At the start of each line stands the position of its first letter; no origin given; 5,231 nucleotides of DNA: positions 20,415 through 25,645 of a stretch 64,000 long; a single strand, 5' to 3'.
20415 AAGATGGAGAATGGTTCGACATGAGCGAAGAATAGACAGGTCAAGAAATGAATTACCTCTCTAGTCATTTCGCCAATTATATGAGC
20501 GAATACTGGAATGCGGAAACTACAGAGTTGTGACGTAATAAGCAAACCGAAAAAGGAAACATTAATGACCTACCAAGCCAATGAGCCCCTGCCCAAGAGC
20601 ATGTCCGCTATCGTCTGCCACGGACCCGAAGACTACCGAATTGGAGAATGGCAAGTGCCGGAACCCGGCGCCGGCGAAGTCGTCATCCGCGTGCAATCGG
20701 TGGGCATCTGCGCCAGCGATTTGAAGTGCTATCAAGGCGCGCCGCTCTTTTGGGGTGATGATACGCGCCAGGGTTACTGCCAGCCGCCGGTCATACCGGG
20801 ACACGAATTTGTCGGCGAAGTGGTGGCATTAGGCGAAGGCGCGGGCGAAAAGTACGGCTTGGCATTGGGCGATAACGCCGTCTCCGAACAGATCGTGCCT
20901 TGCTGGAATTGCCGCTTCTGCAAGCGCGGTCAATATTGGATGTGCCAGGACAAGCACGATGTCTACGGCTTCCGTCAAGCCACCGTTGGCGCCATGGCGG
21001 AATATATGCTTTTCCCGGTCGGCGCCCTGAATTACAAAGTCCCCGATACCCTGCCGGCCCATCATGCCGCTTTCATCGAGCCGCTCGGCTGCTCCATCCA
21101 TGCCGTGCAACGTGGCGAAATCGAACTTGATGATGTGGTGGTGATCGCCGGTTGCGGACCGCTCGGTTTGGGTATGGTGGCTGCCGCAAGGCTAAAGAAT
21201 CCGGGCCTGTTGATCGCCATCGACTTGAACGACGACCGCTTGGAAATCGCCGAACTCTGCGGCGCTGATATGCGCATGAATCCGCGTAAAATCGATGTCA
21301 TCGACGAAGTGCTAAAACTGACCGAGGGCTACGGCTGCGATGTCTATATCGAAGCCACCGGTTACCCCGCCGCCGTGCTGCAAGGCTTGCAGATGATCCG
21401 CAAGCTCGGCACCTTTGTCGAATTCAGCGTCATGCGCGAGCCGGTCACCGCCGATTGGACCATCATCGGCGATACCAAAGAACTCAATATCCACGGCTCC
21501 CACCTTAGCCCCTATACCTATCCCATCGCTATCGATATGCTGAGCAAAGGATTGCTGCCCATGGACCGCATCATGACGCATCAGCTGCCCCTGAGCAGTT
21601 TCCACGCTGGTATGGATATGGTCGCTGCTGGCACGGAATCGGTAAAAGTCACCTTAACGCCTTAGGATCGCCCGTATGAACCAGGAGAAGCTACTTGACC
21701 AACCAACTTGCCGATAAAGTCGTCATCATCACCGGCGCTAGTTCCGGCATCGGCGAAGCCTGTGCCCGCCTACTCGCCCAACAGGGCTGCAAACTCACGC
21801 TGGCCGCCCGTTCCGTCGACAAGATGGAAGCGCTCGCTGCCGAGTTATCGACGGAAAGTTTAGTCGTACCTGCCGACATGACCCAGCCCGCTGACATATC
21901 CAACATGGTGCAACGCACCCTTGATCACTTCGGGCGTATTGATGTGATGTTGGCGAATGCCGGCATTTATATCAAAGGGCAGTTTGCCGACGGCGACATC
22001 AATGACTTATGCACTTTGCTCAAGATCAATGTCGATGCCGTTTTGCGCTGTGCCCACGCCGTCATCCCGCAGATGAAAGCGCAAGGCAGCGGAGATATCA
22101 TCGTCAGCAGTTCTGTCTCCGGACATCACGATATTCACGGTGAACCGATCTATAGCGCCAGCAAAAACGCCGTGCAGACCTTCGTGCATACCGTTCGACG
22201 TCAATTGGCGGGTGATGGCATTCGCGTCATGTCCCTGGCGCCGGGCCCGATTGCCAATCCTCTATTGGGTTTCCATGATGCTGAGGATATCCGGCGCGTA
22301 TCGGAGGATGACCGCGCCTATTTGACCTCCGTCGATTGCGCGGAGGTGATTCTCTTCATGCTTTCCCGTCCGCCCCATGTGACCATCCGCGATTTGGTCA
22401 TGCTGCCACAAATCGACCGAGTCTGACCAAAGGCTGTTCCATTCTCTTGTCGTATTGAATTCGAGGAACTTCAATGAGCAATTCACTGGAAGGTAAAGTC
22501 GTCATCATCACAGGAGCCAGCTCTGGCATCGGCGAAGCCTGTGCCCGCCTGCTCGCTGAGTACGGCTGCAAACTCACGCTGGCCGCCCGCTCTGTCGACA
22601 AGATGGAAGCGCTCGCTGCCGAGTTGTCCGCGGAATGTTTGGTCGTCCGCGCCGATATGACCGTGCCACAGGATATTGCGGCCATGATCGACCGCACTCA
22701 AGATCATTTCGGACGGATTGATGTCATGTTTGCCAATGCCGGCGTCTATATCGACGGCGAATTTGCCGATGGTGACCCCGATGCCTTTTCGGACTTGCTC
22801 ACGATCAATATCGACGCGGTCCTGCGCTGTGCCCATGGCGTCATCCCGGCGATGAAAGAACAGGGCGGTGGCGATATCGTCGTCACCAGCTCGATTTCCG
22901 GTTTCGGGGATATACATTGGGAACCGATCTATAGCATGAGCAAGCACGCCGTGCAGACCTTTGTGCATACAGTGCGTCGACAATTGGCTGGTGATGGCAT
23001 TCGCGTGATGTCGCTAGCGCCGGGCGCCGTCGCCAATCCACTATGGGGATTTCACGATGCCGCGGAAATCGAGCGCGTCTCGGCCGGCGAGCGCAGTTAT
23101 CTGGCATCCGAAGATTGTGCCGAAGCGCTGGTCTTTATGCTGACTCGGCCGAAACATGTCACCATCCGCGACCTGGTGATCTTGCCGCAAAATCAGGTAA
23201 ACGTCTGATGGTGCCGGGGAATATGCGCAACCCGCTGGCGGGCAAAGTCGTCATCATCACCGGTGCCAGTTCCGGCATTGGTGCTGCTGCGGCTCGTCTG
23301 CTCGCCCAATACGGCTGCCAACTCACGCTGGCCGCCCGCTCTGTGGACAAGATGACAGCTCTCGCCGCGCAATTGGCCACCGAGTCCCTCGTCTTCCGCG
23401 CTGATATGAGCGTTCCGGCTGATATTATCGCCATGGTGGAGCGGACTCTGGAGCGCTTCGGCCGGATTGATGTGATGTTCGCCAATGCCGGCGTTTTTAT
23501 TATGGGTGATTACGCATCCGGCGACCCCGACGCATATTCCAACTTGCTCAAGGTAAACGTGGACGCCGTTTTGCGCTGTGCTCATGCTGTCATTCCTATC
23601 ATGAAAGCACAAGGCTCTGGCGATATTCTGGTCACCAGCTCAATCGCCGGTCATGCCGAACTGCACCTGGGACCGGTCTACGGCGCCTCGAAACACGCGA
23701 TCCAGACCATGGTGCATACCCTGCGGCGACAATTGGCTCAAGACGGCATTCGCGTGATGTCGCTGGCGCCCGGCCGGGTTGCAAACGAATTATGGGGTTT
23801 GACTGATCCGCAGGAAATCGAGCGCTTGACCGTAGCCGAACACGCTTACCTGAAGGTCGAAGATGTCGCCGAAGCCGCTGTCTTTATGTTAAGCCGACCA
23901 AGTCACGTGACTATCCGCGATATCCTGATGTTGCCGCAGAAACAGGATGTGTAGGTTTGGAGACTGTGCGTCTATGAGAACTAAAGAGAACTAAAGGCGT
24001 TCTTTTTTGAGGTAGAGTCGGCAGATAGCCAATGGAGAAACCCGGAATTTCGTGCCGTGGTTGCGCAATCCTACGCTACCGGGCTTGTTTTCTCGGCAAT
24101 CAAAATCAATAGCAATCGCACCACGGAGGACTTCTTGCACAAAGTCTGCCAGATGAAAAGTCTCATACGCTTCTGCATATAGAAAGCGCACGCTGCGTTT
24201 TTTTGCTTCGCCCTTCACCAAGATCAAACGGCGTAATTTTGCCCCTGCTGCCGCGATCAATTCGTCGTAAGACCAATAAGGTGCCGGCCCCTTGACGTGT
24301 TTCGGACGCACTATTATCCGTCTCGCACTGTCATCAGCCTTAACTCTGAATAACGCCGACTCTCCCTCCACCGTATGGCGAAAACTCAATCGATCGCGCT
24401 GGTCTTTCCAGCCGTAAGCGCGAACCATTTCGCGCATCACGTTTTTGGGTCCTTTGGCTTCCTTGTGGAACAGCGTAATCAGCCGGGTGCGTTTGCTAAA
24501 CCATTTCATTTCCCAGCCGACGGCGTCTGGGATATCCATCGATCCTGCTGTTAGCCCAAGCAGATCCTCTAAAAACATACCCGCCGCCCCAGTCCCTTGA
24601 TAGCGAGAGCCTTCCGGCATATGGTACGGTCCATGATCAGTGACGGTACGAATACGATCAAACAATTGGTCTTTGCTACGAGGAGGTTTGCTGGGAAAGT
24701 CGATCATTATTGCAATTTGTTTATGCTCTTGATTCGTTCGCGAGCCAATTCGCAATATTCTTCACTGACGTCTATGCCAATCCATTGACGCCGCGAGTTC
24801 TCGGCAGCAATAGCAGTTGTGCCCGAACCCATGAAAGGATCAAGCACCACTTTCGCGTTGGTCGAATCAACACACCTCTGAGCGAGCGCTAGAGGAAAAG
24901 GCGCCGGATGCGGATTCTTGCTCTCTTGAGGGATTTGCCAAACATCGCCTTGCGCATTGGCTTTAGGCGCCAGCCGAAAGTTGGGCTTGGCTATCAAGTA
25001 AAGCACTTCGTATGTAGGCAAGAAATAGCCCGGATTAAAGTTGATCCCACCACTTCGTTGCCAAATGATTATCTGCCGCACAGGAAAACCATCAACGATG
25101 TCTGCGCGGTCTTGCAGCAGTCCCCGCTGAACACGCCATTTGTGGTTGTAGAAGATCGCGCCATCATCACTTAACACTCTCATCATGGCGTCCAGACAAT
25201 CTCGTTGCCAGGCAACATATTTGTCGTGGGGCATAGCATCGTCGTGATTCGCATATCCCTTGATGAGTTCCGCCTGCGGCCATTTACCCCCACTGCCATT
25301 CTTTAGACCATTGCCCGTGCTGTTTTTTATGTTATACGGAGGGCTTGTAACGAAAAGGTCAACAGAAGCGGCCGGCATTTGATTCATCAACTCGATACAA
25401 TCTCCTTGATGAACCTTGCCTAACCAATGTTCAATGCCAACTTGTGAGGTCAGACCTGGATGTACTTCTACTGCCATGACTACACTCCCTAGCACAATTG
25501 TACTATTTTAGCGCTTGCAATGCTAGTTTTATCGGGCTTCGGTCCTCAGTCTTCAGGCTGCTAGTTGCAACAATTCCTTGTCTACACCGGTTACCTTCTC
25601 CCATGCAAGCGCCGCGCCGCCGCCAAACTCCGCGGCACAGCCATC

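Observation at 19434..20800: AT-richer 1.13-kb cassette with a T5orf172 gene sits inside a 236-bp direct duplication of the 5' end of a Zn-ADH gene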

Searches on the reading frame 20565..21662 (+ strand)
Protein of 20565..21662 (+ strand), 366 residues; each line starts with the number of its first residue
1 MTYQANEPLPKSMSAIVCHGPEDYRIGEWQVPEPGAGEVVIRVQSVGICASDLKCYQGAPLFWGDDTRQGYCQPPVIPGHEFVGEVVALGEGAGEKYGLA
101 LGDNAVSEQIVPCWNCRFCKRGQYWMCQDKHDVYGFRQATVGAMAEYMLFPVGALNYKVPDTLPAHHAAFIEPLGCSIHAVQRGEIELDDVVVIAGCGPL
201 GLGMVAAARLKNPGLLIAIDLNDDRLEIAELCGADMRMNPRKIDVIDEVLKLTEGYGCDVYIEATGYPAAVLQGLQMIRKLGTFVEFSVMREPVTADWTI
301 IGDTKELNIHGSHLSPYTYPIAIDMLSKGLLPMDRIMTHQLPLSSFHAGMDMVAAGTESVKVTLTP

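Call 6: search_protein_families(library=pfam, proteins=[window:20565-21662:+], max_evalue=0.01)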
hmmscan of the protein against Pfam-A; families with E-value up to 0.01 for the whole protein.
window:20565-21662:+ (366 aa): 3 families
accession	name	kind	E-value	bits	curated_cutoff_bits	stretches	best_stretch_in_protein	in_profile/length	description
PF08240.17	ADH_N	-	1e-22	80.8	23.5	1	35-154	1-98/104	Alcohol dehydrogenase GroES-like domain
PF00107.32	ADH_zinc_N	-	4.2e-19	69.2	31.8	1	199-327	1-128/129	Zinc-binding dehydrogenase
PF16912.11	Glu_dehyd_C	-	9.1e-05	22.5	34.9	1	190-290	32-132/211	Glucose dehydrogenase C-terminus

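Call 8: find_encoding_contigs(protein=window:20565-21662:+, flank=6000, max_places=10)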
Protein window:20565-21662:+ (366 aa): 1 contig read that carries it; 1 place shown.
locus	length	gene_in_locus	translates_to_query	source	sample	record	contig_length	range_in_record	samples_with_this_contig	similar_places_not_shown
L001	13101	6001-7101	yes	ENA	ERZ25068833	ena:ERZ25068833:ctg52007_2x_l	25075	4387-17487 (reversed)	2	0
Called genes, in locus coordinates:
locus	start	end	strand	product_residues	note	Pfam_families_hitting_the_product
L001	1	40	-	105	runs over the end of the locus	-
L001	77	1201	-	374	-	PF00384:Molybdopterin, PF01568:Molydop_binding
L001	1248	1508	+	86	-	-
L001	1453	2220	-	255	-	PF04879:Molybdop_Fe4S4, PF00384:Molybdopterin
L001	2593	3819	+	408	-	-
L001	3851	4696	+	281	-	PF01476:LysM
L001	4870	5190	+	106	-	-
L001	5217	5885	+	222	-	PF10544:T5orf172, PF13455:MUG113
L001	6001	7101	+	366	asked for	PF08240:ADH_N, PF00107:ADH_zinc_N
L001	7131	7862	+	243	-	PF00106:adh_short, PF08659:KR, PF13460:NAD_binding_10 (weak), PF13561:adh_short_C2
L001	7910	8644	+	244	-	PF00106:adh_short, PF08659:KR, PF01370:Epimerase (faint), PF13460:NAD_binding_10 (weak), PF13561:adh_short_C2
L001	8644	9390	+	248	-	PF00106:adh_short, PF08659:KR, PF13460:NAD_binding_10 (weak), PF13561:adh_short_C2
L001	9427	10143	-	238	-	PF15515:MvaI_BcnI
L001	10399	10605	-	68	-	-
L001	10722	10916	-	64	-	-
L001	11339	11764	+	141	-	-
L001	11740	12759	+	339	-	PF00512:HisKA, PF02518:HATPase_c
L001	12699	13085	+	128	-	PF00072:Response_reg (weak)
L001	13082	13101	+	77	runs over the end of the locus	PF00072:Response_reg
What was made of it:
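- Tried and rejected: Exact-protein look-up for an excised allele (same ADH protein without T): only T-bearing contigs are on record (call 8).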

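Call 24: find_related_loci(query=window:20565-21662:+, collection=genome_contigs, flank=6000)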
Query window:20565-21662:+ (366 aa) in genome_contigs; peptide patterns used: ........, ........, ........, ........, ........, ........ (x = any residue, [..] = any of these).
599 stretches matched a pattern (row limit reached: there are more); 595 encode a relative of the query (tblastn E <= 1e-3); the best 80 are kept; 80 distinct loci.
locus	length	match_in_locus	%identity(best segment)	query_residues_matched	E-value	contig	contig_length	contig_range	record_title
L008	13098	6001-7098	93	1-366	0e+0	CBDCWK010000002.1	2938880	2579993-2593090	MAG: Phototrophicaceae bacterium isolate f32f1df0-09ca-4fe9-aa92-803c8eb7a2e4 genome assembly, contig: contig_2, whole g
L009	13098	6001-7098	92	1-366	0e+0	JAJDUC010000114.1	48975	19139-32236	MAG: Anaerolineae bacterium isolate jk18x1bzbins.63 k141_1230884, whole genome shotgun sequence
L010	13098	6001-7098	92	1-366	0e+0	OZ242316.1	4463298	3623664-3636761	MAG: Phototrophicaceae bacterium isolate 1c5d3dbf-4c41-42bc-ba17-ce205a6abcc2 genome assembly, chromosome: 1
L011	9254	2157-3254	91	1-366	0e+0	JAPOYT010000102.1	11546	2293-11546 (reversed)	MAG: Chloroflexota bacterium isolate COS4_bin_42 NODE_4336_length_11546_cov_14.2494, whole genome shotgun sequence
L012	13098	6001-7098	91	1-366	0e+0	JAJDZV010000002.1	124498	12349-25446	MAG: Anaerolineae bacterium isolate jk18x7bins.101 k141_2602884, whole genome shotgun sequence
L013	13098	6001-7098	91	1-366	0e+0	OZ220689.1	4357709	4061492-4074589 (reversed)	MAG: Phototrophicaceae bacterium isolate ee48527d-5dc2-4181-aca3-e21b74048da2 genome assembly, chromosome: 1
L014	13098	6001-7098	90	1-366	0e+0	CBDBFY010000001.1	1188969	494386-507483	MAG: Phototrophicaceae bacterium isolate 8c6c90cb-842f-4629-a114-898ddb9856c8 genome assembly, contig: contig_1, whole g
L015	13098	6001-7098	90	1-366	0e+0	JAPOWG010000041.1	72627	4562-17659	MAG: Chloroflexota bacterium isolate COS2_bin_19 NODE_208_length_72627_cov_26.5098, whole genome shotgun sequence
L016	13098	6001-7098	90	1-366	0e+0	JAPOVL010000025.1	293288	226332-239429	MAG: Chloroflexota bacterium isolate COS1_bin_19 NODE_16_length_293288_cov_232.823, whole genome shotgun sequence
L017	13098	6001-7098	89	1-366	0e+0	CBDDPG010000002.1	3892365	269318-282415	MAG: Phototrophicaceae bacterium isolate 7b5d1743-141b-463e-8bbc-2ebe81cf5a4a genome assembly, contig: contig_2, whole g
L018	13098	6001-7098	89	1-366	0e+0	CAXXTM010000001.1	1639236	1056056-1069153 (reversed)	MAG: Aggregatilineales bacterium isolate 62aee02d-d874-4152-9184-e901ed541c18 genome assembly, contig: contig_1, whole g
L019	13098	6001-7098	90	1-366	0e+0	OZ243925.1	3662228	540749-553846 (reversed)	MAG: Phototrophicaceae bacterium isolate ee4a4175-e3a0-486e-9b26-e9a0992960d0 genome assembly, chromosome: 1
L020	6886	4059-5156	89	1-366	0e+0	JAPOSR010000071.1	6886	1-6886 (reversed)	MAG: Chloroflexota bacterium isolate CAR2_bin_3 NODE_3200_length_6886_cov_9.27756, whole genome shotgun sequence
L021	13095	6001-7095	88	1-365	0e+0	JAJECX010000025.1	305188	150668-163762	MAG: Anaerolineae bacterium isolate jk18xAbins.45 k141_642707, whole genome shotgun sequence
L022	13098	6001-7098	86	1-366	0e+0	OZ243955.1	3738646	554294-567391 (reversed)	MAG: Aggregatilineales bacterium isolate 615d4995-bd2f-4452-af07-51a2ff7b996e genome assembly, chromosome: 1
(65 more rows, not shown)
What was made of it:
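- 20565..21665 (+): Intact Zn-dependent MDR dehydrogenase (366 aa). It is the first conserved gene of an ADH-SDR-SDR-SDR cluster. Orthologues at 86-93% aa identity in Phototrophicaceae/Aggregatilineales MAGs (call 24).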

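Call 43: search_protein_families(library=ncbifam, proteins=[window:20565-21662:+], max_evalue=0.01)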
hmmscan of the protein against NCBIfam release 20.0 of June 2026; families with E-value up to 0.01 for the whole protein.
window:20565-21662:+ (366 aa): 22 families
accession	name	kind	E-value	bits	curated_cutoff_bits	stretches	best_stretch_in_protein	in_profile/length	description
TIGR00692.1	tdh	equivalog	1.9e-58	198.1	458.35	1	26-364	13-338/340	L-threonine 3-dehydrogenase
NF003808.0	PRK05396.1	equivalog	2.4e-54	184.5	380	1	25-364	14-338/341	L-threonine 3-dehydrogenase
NF041097.1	keto_inos_dh_IolM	equivalog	6.3e-49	166.6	450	1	24-362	40-386/389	scyllo-inosose 3-dehydrogenase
NF007489.0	PRK10083.1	equivalog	3e-43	148.1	376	1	13-355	1-325/339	Zn-dependent oxidoreductase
TIGR03451.1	mycoS_dep_FDH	equivalog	6e-37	127.3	512.9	1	26-356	16-349/358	S-(hydroxymethyl)mycothiol dehydrogenase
NF007375.0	PRK09880.1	equivalog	1.5e-30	106.2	469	1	15-364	7-341/344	L-idonate 5-dehydrogenase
TIGR03366.1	HpnZ_proposed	hypoth_equivalog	4.7e-30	104.9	328.1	1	32-290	1-256/315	putative phosphonate catabolism associated alcohol dehydrogenase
TIGR03989.1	Rxyl_3153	subfamily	3.7e-29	102.1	440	1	12-356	2-361/370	NDMA-dependent alcohol dehydrogenase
NF007642.0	PRK10309.1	equivalog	5.3e-26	91.7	550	1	13-279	1-251/347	galactitol-1-phosphate 5-dehydrogenase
NF006940.0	PRK09422.1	equivalog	1.9e-25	89.5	344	1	13-291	1-263/338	alcohol dehydrogenase AdhP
NF010344.0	PRK13771.1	subfamily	2.6e-24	85.8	349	1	14-267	2-235/334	putative alcohol dehydrogenase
TIGR03201.1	dearomat_had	equivalog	3e-24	85.7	338.65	1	29-260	16-236/349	6-hydroxycyclohex-1-ene-1-carbonyl-CoA dehydrogenase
TIGR02818.1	adh_III_F_hyde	equivalog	5.7e-22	78.3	543.95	2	12-133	2-111/368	S-(hydroxymethyl)glutathione dehydrogenase/class III alcohol dehydrogenase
NF041172.1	AcrlCoa_red_Thmprot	equivalog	1.2e-18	67.2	500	1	13-268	1-237/334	acryloyl-CoA reductase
NF047908.1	AldhRedAhr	equivalog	1.5e-13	50.3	470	1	30-294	22-266/335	NADPH-dependent aldehyde reductase Ahr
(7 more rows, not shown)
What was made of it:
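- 20565..21665 (+): Pfam and NCBIfam (calls 6, 43).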

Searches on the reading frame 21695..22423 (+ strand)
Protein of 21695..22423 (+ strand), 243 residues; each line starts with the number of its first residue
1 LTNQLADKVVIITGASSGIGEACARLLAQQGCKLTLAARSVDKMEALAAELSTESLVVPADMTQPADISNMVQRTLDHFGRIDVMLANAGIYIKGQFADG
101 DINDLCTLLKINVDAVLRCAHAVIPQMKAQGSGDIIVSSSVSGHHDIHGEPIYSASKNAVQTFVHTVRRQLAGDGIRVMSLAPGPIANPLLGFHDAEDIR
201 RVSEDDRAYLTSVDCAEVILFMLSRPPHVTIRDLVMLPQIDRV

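Call 6: search_protein_families(library=pfam, proteins=[window:21695-22423:+], max_evalue=0.01)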
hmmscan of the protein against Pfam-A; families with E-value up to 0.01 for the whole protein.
window:21695-22423:+ (243 aa): 6 families
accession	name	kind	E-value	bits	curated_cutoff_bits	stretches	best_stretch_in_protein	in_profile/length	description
PF00106.31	adh_short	-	5.1e-51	173.4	26.6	1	8-190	1-186/195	short chain dehydrogenase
PF13561.12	adh_short_C2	-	3.9e-41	141.6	27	1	14-225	1-219/236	Enoyl-(Acyl carrier protein) reductase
PF08659.16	KR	-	1.3e-11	45.2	22.6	1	10-186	3-178/180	KR domain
PF13460.12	NAD_binding_10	-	1.6e-05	25.3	27.2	1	14-149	1-107/184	NAD(P)H-binding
PF01370.27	Epimerase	-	0.00024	21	20.9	1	10-170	1-159/240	NAD dependent epimerase/dehydratase family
PF01488.26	Shikimate_DH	-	0.00048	20.6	24.3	1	3-55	8-61/138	Shikimate / quinate 5-dehydrogenase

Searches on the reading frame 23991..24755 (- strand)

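Call 6: search_protein_families(library=pfam, proteins=[window:23991-24755:-], max_evalue=0.01)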
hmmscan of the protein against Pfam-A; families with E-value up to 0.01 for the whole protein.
window:23991-24755:- (254 aa): 1 family
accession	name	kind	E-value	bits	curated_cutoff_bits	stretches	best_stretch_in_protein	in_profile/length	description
PF15515.12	MvaI_BcnI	-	4e-27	96.1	25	1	50-248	15-227/227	MvaI/BcnI restriction endonuclease family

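Call 42: search_protein_families(library=padloc, proteins=[window:23991-24755:-], max_evalue=0.01)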
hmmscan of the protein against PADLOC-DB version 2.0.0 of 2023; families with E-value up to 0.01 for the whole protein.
window:23991-24755:- (254 aa): 5 families
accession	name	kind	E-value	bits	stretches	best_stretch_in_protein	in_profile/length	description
PDLC03524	REase_II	-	3.4e-16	57.8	2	28-121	6-99/260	Type II restriction enzyme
PDLC03305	MTase_II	-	4.1e-15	54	2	28-121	259-352/513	Type II methyltransferase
PDLC03521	REase_II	-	5.1e-07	27.6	1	33-239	10-231/246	Type II restriction enzyme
PDLC03584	REase_II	-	0.00053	17.2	1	159-239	304-386/405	Type II restriction enzyme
PDLC03424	REase_II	-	0.0042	14.9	0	27-254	5-237/238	Type II restriction enzyme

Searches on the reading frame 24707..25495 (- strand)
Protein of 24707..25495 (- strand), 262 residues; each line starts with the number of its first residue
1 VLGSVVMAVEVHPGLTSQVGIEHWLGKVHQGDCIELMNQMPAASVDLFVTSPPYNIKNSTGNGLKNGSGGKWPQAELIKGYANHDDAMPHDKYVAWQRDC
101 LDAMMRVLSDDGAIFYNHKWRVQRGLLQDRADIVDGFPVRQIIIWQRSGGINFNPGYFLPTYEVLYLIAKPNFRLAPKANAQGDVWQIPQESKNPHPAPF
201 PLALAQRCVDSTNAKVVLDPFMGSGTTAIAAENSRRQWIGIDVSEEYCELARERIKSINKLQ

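Call 6: search_protein_families(library=pfam, proteins=[window:24707-25495:-], max_evalue=0.01)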
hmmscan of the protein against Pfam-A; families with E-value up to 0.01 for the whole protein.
window:24707-25495:- (262 aa): 5 families
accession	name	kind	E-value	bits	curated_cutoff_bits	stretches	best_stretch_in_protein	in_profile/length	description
PF01555.25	N6_N4_Mtase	-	3.8e-39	135.4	26.7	1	45-252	1-220/221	DNA methylase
PF13649.12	Methyltransf_25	-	0.00063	20.8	27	1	217-257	1-43/97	Methyltransferase domain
PF02086.21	MethyltransfD12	-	0.002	18.4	22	1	206-257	13-64/253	D12 class N6 adenine-specific DNA methyltransferase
PF01170.24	UPF0020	-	0.0024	18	22.3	0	204-250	16-65/197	RMKL-like, methyltransferase domain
PF13847.12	Methyltransf_31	-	0.0039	17.3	27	0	213-256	3-49/145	Methyltransferase domain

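Call 42: search_protein_families(library=padloc, proteins=[window:24707-25495:-], max_evalue=0.01)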
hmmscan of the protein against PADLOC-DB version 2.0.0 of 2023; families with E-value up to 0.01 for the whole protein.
window:24707-25495:- (262 aa): 64 families (the best 25 are shown)
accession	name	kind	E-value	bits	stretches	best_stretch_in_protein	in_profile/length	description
PDLC03305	MTase_II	-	1.2e-111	372.5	1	20-258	7-245/513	Type II methyltransferase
PDLC03371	MTase_II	-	2e-39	133.7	1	22-259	7-256/260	Type II methyltransferase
PDLC03353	MTase_II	-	5e-36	122.6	2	183-257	173-253/260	Type II methyltransferase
PDLC03299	MTase_II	-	1.6e-32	111.2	3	180-258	175-260/296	Type II methyltransferase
PDLC03387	MTase_II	-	6e-32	108.9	2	179-257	196-277/289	Type II methyltransferase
PDLC03350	MTase_II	-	5.6e-28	96.2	2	184-260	220-300/312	Type II methyltransferase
PDLC03738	oMTase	-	1.6e-25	87.6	2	191-261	199-271/376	orphan methyltransferase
PDLC03320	MTase_II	-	2.7e-25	87.1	3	192-259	209-278/289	Type II methyltransferase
PDLC03216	MTase_II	-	9.1e-25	85.4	2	191-261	189-261/364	Type II methyltransferase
PDLC03295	MTase_II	-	5.1e-24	83.3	3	182-257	184-268/292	Type II methyltransferase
PDLC03228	MTase_II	-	8.6e-23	79.3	1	27-258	3-208/227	Type II methyltransferase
PDLC03230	MTase_II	-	2.4e-20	71.1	2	177-253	197-280/360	Type II methyltransferase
PDLC03260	MTase_II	-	5.1e-20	69.7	2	183-257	232-309/349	Type II methyltransferase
PDLC03238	MTase_II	-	9.9e-19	65.7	2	190-260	298-368/428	Type II methyltransferase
PDLC03714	oMTase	-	2.2e-18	64.6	2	195-257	195-259/279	orphan methyltransferase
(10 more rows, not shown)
